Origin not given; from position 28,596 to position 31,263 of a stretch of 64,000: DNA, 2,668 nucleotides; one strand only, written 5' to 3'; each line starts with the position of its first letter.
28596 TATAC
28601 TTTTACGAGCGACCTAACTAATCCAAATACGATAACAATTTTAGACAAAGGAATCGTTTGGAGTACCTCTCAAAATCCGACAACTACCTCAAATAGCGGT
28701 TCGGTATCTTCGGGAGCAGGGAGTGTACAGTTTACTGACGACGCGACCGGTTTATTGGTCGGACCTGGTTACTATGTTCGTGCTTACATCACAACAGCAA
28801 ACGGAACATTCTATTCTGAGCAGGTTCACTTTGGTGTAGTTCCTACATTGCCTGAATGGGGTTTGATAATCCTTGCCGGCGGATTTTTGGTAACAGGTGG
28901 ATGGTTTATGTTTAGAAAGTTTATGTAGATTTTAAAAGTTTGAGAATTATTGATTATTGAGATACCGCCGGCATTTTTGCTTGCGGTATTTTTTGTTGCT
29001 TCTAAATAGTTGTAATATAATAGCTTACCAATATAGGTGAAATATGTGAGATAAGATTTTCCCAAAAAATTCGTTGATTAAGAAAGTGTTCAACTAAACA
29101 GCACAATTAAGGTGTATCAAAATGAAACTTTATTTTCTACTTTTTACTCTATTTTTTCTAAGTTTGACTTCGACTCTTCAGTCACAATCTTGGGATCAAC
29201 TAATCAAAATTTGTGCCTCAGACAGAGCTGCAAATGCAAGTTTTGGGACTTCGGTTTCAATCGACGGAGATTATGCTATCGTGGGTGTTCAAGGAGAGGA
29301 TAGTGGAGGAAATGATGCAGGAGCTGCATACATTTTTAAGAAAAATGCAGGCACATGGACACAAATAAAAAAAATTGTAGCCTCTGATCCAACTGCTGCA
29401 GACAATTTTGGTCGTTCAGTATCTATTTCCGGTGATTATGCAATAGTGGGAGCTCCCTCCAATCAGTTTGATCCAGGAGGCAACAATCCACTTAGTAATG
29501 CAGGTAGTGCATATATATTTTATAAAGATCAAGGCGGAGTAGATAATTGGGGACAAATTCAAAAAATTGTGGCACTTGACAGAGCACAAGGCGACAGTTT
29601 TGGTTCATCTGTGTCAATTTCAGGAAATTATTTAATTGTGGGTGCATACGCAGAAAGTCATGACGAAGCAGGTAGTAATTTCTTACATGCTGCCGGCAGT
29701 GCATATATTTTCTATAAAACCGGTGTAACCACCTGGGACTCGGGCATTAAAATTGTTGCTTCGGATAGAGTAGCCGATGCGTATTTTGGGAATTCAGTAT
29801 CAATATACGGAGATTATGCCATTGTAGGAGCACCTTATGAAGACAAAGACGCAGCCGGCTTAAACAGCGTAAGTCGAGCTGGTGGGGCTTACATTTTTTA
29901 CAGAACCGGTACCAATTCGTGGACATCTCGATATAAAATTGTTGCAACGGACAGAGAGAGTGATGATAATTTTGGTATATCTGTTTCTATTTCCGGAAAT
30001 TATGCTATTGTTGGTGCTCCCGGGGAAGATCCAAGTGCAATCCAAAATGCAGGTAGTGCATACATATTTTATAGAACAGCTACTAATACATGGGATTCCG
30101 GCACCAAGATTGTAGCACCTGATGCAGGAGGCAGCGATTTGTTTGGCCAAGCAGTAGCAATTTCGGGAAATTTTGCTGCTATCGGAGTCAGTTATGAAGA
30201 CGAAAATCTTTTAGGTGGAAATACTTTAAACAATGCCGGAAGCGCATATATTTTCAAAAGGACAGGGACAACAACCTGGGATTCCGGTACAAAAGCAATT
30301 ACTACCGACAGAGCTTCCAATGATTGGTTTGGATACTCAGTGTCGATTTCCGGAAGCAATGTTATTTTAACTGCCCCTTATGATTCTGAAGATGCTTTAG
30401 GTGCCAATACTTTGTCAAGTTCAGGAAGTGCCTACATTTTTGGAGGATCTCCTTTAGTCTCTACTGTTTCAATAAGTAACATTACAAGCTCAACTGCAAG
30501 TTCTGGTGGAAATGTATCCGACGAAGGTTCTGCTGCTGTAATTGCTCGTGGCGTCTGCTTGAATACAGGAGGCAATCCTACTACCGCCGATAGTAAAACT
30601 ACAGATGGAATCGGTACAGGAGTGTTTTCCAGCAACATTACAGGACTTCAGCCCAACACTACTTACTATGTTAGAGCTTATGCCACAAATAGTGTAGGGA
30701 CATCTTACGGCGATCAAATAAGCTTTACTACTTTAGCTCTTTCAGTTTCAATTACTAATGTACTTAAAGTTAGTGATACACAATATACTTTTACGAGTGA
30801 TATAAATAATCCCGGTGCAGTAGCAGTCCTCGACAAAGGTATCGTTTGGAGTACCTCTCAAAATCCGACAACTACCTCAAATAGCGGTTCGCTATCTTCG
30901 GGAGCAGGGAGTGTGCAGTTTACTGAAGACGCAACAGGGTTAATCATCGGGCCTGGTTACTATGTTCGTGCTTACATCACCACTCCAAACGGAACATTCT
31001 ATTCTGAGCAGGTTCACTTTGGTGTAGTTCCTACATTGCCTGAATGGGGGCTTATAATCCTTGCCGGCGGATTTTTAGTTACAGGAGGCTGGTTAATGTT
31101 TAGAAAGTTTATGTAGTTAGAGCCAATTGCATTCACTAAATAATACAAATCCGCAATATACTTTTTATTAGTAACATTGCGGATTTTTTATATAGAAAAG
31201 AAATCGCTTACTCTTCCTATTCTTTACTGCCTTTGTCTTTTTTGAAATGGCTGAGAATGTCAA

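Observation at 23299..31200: Tandem array of three surface-protein paralogs with IPTL-CTERM-type sorting tails, downstream of a TPR-LuxR membrane regulator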

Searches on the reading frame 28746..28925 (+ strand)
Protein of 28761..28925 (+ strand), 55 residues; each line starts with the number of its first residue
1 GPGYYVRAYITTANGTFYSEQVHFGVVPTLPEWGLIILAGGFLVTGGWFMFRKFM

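Call 14: find_homologous_proteins(query=window:28761-28925:+, max_evalue=0.01)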
Query seq(55 aa): no candidate shares three 5-residue words with the query. No homologue found.

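Call 27: find_related_loci(query=A3, collection=metagenome_contigs, flank=10000)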
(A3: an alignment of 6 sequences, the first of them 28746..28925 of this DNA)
Query A3 (60 aa) in metagenome_contigs; peptide patterns used: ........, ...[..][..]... (x = any residue, [..] = any of these).
171 stretches matched a pattern; 6 encode a relative of the query (tblastn E <= 1e-3); 6 distinct loci.
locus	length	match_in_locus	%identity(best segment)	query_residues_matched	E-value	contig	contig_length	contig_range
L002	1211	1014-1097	59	30-58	1e-5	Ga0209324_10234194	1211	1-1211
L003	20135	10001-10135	39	16-58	1e-5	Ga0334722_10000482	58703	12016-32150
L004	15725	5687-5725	92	32-44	2e-5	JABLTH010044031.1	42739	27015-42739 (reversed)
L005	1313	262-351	45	7-39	2e-5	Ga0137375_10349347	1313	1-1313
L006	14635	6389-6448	65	32-51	5e-5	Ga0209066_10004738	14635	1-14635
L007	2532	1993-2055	57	30-50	5e-5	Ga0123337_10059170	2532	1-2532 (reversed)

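Call 33: search_protein_families(library=ncbifam, proteins=[L003:8552-10162:+, L004:3647-5767:+, L007:649-2076:+, L002:258-1124:+], max_evalue=0.1)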
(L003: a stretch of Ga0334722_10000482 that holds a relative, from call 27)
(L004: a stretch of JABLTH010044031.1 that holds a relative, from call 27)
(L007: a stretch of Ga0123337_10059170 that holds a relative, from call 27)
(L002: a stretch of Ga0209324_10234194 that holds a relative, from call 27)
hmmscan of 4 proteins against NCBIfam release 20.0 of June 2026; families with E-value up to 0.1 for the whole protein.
L003:8552-10162:+ (537 aa): 2 families
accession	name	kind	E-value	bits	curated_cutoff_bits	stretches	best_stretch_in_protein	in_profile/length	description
NF045625.1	IBP_CFB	equivalog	6.3e-27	94.6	400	1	31-228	67-275/275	ice-binding protein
TIGR04174.1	IPTL_CTERM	subfamily_domain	0.00042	20.5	20.5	1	503-529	1-27/27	IPTL-CTERM sorting domain-containing protein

L004:3647-5767:+ (707 aa): 6 families
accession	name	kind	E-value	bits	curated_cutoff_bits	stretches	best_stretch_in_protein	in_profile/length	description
TIGR03921.1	T7SS_mycosin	equivalog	5.9e-18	65.1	278.75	1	150-429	10-288/353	type VII secretion-associated serine protease mycosin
NF049966.1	QH_SP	equivalog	3.5e-12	46.2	165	1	158-401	2-207/219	subtilisin-like serine protease QhpE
TIGR01451.2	B_ant_repeat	repeat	1.1e-05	25.4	24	1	577-607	16-46/53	DUF11 type repeat protein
NF040553.1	SGO_0316_fam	subfamily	1.8e-05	22.6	1400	1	197-297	366-463/1486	SGO_0316/SGO_0317 family LPXTG-anchored serine peptidase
TIGR04174.1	IPTL_CTERM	subfamily_domain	2.4e-05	24.5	20.5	1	681-698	1-18/27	IPTL-CTERM sorting domain-containing protein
TIGR04513.1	VPAMP_CTERM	subfamily_domain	0.0037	17.3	32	1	681-704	1-24/28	VPAMP-CTERM sorting domain-containing protein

L007:649-2076:+ (476 aa): 5 families
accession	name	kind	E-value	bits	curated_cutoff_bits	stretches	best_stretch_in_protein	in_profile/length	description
TIGR01787.1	squalene_cyclas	subfamily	2.8e-07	29.6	322.7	1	154-227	492-565/622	squalene/oxidosqualene cyclases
TIGR03463.1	osq_cycl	subfamily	5e-06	25.1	851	0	155-271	511-612/634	2,3-oxidosqualene cyclase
TIGR01507.1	hopene_cyclase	equivalog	0.00045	18.7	431.1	0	161-264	512-603/640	squalene--hopene cyclase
TIGR04174.1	IPTL_CTERM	subfamily_domain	0.0026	18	20.5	1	451-476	1-27/27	IPTL-CTERM sorting domain-containing protein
TIGR04277.1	squa_tetra_cyc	equivalog_domain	0.024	13.2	500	1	232-267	494-530/624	tetrahymanol synthase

L002:258-1124:+ (289 aa): 2 families
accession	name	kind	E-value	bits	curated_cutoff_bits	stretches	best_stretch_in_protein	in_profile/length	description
NF045625.1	IBP_CFB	equivalog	1.1e-25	90.5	400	1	49-245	67-274/275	ice-binding protein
TIGR04174.1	IPTL_CTERM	subfamily_domain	8.8e-07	29.1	20.5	1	255-281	1-27/27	IPTL-CTERM sorting domain-containing protein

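Call 39: search_protein_families(library=pfam, proteins=[L004:695-2281:-, L004:2414-2962:+, L004:2947-3507:+, L004:5864-7765:+, L004:7758-8549:+, L004:8542-9693:+, L004:9985-12228:+, L004:12763-13323:+, L004:14084-14923:+, L004:213-686:-], max_evalue=0.001)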
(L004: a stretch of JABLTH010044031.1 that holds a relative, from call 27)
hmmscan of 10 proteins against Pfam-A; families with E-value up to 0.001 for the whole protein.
L004:695-2281:- (528 aa): 1 family
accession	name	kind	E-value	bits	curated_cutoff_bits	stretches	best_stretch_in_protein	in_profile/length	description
PF02696.19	SelO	-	1.9e-126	423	22.8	1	26-493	13-464/466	Protein adenylyltransferase SelO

L004:2414-2962:+ (182 aa): 1 family
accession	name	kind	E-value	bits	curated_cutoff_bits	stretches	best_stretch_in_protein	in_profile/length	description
PF09721.15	Exosortase_EpsH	-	0.00027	20.8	25.7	1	48-164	129-252/254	Transmembrane exosortase (Exosortase_EpsH)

L004:2947-3507:+ (186 aa): 0 families

L004:5864-7765:+ (633 aa): 1 family
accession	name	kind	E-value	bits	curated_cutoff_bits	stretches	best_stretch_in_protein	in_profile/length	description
PF00773.25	RNB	-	2.7e-45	155.5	29.3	2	237-459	4-228/326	RNB domain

L004:7758-8549:+ (263 aa): 4 families
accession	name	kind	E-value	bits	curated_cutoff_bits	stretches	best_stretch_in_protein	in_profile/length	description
PF01564.23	Spermine_synth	-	2e-12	47.5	22.9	1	60-174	13-130/186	Spermine/spermidine synthase domain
PF00891.24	Methyltransf_2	-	9.6e-06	25.5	22.3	1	67-124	64-119/210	O-methyltransferase domain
PF13649.12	Methyltransf_25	-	0.00014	23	27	1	71-170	3-97/97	Methyltransferase domain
PF05175.20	MTS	-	0.00058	20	23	1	61-196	27-156/170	Methyltransferase small domain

L004:8542-9693:+ (383 aa): 3 families
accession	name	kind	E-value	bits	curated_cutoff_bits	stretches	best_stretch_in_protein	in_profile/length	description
PF01170.24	UPF0020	-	1.9e-52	178.3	22.3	1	166-371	1-195/197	RMKL-like, methyltransferase domain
PF22020.1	RlmL_1st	-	1.4e-20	73.5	27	1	8-62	2-55/55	RlmL ferredoxin-like domain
PF02926.22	THUMP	-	2.9e-19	69.7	20.6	1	73-157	4-84/84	THUMP domain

L004:9985-12228:+ (747 aa): 7 families
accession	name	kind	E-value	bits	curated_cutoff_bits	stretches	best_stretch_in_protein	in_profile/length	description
PF00563.25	EAL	-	2.7e-78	263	31.3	1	499-734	2-236/236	EAL domain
PF00990.26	GGDEF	-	5.5e-51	173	23.8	1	322-479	1-161/161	Diguanylate cyclase, GGDEF domain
PF25487.1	ETR1_N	-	4e-36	123.6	27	1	26-120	2-96/97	Ethylene receptor 1-like, N-terminal domain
PF00989.32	PAS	-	5.6e-14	52.6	22.6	1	198-308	7-113/113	PAS fold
PF08448.16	PAS_4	-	8.5e-13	48.9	23.1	1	198-312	1-109/110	PAS fold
PF13426.13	PAS_9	-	3.2e-11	43.8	27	1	203-310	2-103/103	PAS domain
PF13188.13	PAS_8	-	0.00012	22.3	21.8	1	198-249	7-55/65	PAS domain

L004:12763-13323:+ (186 aa): 1 family
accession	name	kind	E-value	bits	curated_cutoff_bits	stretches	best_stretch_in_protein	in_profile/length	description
PF04073.20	tRNA_edit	-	6.4e-29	101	25.5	1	54-173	2-122/123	Aminoacyl-tRNA editing domain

L004:14084-14923:+ (279 aa): 1 family
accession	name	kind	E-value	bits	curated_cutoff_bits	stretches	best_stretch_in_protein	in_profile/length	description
PF01063.24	Aminotran_4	-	5.1e-42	144.7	28.5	1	28-255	1-222/223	Amino-transferase class IV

L004:213-686:- (157 aa): 1 family
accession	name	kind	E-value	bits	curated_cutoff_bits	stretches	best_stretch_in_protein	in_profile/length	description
PF01475.25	FUR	-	2.5e-13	50.7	23.1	1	10-83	1-76/121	Ferric uptake regulator family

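Call 40: search_protein_families(library=ncbifam, proteins=[L004:2414-2962:+, L004:2947-3507:+], max_evalue=1)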
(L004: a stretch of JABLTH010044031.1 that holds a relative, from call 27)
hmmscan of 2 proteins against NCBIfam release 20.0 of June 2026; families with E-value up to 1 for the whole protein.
L004:2414-2962:+ (182 aa): 15 families
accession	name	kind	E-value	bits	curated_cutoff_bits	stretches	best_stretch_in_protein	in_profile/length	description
TIGR04300.1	exosort_XrtM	exception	1.4e-22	80.8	125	1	26-169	2-145/150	exosortase family protein XrtM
TIGR04177.1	exosort_XrtH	exception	1.8e-12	47.5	86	1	42-167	28-154/158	exosortase H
TIGR04178.1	exo_archaeo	signature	3.2e-10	40.2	23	1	80-164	2-94/97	exosortase/archaeosortase family protein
NF046081.1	exosort_XrtX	exception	3.8e-10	39.9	170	1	18-169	11-163/168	exosortase X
TIGR04128.1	exoso_Fjoh_1448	exception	1.4e-09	38.4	90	1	29-166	26-170/174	exosortase family protein XrtF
TIGR03110.1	exosort_Gpos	exception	7.1e-05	22.8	102.75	1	20-159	34-170/187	exosortase family protein XrtG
NF046083.1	exosort_XrtY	exception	7.8e-05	22.6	160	1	48-163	52-167/168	exosortase Y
TIGR03763.1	cyanoexo_CrtA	exception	0.0001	21.9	150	1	47-146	133-237/260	cyanoexosortase A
NF033505.2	paceosortase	exception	0.00012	22.2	80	1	64-148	43-128/167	pacearchaeosortase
TIGR04175.1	archaeo_artD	exception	0.00039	20.4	125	1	45-153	23-127/150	archaeosortase D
NF045528.1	heimosortase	equivalog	0.0012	18.9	130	1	50-144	58-151/199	heimdallarchaeosortase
TIGR04124.1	archaeo_artE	exception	0.0019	18.3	95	1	60-161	44-144/153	archaeosortase family protein ArtE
NF033464.1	cyanoexo_CrtC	exception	0.0022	17.6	225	1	45-155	148-262/278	cyanoexosortase C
NF012138.0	exosort_XrtR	exception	0.0081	16.3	150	1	91-159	77-148/160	exosortase R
TIGR04144.1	archaeo_VPXXXP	exception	0.0087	16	150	1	44-144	28-129/156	archaeosortase B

L004:2947-3507:+ (186 aa): 1 family
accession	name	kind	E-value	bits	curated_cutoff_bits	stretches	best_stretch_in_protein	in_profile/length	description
NF010935.0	PRK14355.1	equivalog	0.16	10.5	718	1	123-172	94-144/459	bifunctional UDP-N-acetylglucosamine diphosphorylase/glucosamine-1-phosphate N-acetyltransferase GlmU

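Call 49: search_protein_families(library=ncbifam, proteins=[L006:1775-2275:+, L006:2272-2883:+, L003:6587-8110:-], max_evalue=0.01)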
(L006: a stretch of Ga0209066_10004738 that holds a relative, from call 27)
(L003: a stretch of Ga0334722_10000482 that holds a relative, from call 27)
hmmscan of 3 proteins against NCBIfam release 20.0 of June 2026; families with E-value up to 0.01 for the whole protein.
L006:1775-2275:+ (167 aa): 13 families
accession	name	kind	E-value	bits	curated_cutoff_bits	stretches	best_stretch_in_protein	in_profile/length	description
TIGR04300.1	exosort_XrtM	exception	2e-21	77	125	1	19-154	7-141/150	exosortase family protein XrtM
TIGR04177.1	exosort_XrtH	exception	1.4e-16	60.9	86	1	8-156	3-153/158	exosortase H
NF046081.1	exosort_XrtX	exception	6.8e-13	48.9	170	1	13-161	18-166/168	exosortase X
TIGR03763.1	cyanoexo_CrtA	exception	1.8e-10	40.8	150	1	32-152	131-257/260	cyanoexosortase A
TIGR04178.1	exo_archaeo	signature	8.7e-10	38.8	23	1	69-153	2-91/97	exosortase/archaeosortase family protein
NF033505.2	paceosortase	exception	4.1e-07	30.2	80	1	22-150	15-142/167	pacearchaeosortase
TIGR04128.1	exoso_Fjoh_1448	exception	3.1e-06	27.5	90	1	69-158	84-173/174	exosortase family protein XrtF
NF046083.1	exosort_XrtY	exception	4.6e-06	26.6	160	1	63-153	78-167/168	exosortase Y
NF033464.1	cyanoexo_CrtC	exception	4.4e-05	23.2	225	1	16-141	131-259/278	cyanoexosortase C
TIGR04144.1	archaeo_VPXXXP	exception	0.00016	21.6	150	1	33-156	29-152/156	archaeosortase B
NF012138.0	exosort_XrtR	exception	0.0015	18.7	150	1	79-151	77-150/160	exosortase R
TIGR04125.1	exosort_PGF_TRM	exception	0.0048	16.4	75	1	14-125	86-201/271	archaeosortase A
NF010987.0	PRK14411.1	equivalog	0.0062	16.4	243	1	84-155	108-178/204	membrane protein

L006:2272-2883:+ (204 aa): 0 families

L003:6587-8110:- (508 aa): 8 families
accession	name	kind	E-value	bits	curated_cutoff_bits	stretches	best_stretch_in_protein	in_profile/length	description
TIGR04177.1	exosort_XrtH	exception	6e-19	68.6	86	2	77-166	66-156/158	exosortase H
TIGR04144.1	archaeo_VPXXXP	exception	1.6e-15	57.4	150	2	61-162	50-150/156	archaeosortase B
NF046081.1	exosort_XrtX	exception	3.4e-15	56.4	170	2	73-164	69-161/168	exosortase X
TIGR04300.1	exosort_XrtM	exception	4.2e-14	53.2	125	1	57-164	37-143/150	exosortase family protein XrtM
NF046083.1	exosort_XrtY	exception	1.9e-09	37.6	160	2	80-162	86-168/168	exosortase Y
TIGR04178.1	exo_archaeo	signature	3.6e-09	36.8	23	1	80-163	4-93/97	exosortase/archaeosortase family protein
TIGR04125.1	exosort_PGF_TRM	exception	0.00011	21.7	75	1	79-140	146-206/271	archaeosortase A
TIGR04124.1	archaeo_artE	exception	0.0014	18.7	95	1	243-338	48-142/153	archaeosortase family protein ArtE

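Call 71: search_protein_families(library=ncbifam, proteins=[L006:11940-14126:+], max_evalue=0.1)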
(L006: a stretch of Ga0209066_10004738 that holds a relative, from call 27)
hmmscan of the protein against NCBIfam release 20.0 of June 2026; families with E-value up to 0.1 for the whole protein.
L006:11940-14126:+ (729 aa): 7 families
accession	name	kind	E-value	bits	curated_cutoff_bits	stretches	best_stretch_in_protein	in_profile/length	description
TIGR03921.1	T7SS_mycosin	equivalog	2.1e-18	66.6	278.75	1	173-421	10-261/353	type VII secretion-associated serine protease mycosin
NF049966.1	QH_SP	equivalog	6e-11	42.1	165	1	180-414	2-202/219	subtilisin-like serine protease QhpE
TIGR01451.2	B_ant_repeat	repeat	1.3e-06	28.3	24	1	599-630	17-48/53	DUF11 type repeat protein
NF033595.1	denti_PrtP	equivalog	0.00064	18.5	300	1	270-403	337-456/606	dentilisin complex serine proteinase subunit PrtP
TIGR03895.1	protease_PatA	subfamily_domain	0.00069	18.5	421.05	1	235-340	21-122/606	PatA/PatG family cyanobactin maturation protease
NF040553.1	SGO_0316_fam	subfamily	0.018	12.7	1400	0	228-317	379-465/1486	SGO_0316/SGO_0317 family LPXTG-anchored serine peptidase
NF040808.2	CspC_non_triad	exception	0.097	11.1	675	0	174-194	94-114/556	bile acid germinant receptor pseudoprotease CspC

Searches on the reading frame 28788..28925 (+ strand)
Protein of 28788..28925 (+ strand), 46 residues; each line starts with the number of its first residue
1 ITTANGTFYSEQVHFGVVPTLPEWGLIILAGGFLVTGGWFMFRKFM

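Call 55: find_homologous_proteins(query=A4, max_evalue=0.01)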
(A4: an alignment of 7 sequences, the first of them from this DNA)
Query A4 (7 sequences): 2 candidates shared short words with the query, none scored E <= 0.01.

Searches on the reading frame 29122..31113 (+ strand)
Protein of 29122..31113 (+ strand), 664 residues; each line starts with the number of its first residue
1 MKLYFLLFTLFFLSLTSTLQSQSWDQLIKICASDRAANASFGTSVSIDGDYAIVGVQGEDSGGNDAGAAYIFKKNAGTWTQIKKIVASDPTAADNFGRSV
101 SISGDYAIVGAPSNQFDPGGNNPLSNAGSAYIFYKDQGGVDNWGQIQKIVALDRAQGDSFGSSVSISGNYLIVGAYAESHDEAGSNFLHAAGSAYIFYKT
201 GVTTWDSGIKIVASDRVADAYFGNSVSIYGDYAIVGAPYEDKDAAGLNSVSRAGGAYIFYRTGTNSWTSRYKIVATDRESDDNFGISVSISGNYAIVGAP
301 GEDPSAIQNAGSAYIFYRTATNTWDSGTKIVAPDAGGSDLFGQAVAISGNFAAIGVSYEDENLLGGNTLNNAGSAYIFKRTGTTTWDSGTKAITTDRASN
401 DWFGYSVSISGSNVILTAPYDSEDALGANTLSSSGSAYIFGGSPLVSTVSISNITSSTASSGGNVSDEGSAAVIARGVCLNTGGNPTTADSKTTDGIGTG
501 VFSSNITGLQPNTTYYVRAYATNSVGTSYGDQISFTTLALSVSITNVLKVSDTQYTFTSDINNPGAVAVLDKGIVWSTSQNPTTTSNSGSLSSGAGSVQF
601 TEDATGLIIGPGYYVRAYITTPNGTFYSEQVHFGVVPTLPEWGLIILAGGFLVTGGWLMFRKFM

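Call 3: search_protein_families(library=ncbifam, proteins=[window:29122-31113:+], max_evalue=1)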
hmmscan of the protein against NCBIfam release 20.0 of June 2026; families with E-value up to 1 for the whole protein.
window:29122-31113:+ (664 aa): 3 families
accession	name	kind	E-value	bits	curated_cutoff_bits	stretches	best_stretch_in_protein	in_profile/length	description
NF049889.1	AlphArabdaseBT0360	equivalog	3.7e-16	58.8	600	2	446-541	37-133/639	arabinan endo-1,5-alpha-L-arabinosidase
TIGR04174.1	IPTL_CTERM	subfamily_domain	0.0001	22.5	20.5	1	636-659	1-24/27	IPTL-CTERM sorting domain-containing protein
NF058582.1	Microco_LAVTG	domain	0.037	14.2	27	1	642-661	11-30/34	LAVTG motif-containing sortase-dependent surface protein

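Call 4: search_protein_families(library=pfam, proteins=[window:29122-31113:+], max_evalue=0.1)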
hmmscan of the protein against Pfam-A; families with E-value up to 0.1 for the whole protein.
window:29122-31113:+ (664 aa): 10 families
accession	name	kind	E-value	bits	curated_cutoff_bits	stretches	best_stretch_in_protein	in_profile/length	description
PF14312.12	FG-GAP_2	-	4.3e-98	321.8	23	7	79-133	1-49/49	FG-GAP repeat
PF08309.17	LVIVD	-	0.00024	20.8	20.2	0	98-114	5-21/42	LVIVD repeat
PF16656.11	Pur_ac_phosph_N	-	0.00032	21.7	30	1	488-537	44-93/93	Purple acid Phosphatase, N-terminal domain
PF16760.10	CBM53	-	0.00036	21.2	27.6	0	258-290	13-48/57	Starch/carbohydrate-binding module (family 53)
PF19023.6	DUF5749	-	0.0028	18.1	28.2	0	156-173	8-25/78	Family of unknown function (DUF5749)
PF00041.27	fn3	-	0.014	16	25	1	503-528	50-75/84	Fibronectin type III domain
PF25059.1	FN3_DSCAM-DSCAML_C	-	0.049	14.4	39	0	505-540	48-82/89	DSCAM/DSCAML C-terminal Fn3-like domain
PF18203.6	IPTL-CTERM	-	0.057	13.7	20.8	0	636-648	3-15/28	IPTL-CTERM motif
PF16974.11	NAR2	-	0.063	13.3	26.6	0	510-533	101-126/142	High-affinity nitrate transporter accessory, Ig-like domain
PF22232.2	TraI_hel_assoc_N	-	0.065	14.3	27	0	391-430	27-66/99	TraI helicase-associated ssDNA bd, N-terminal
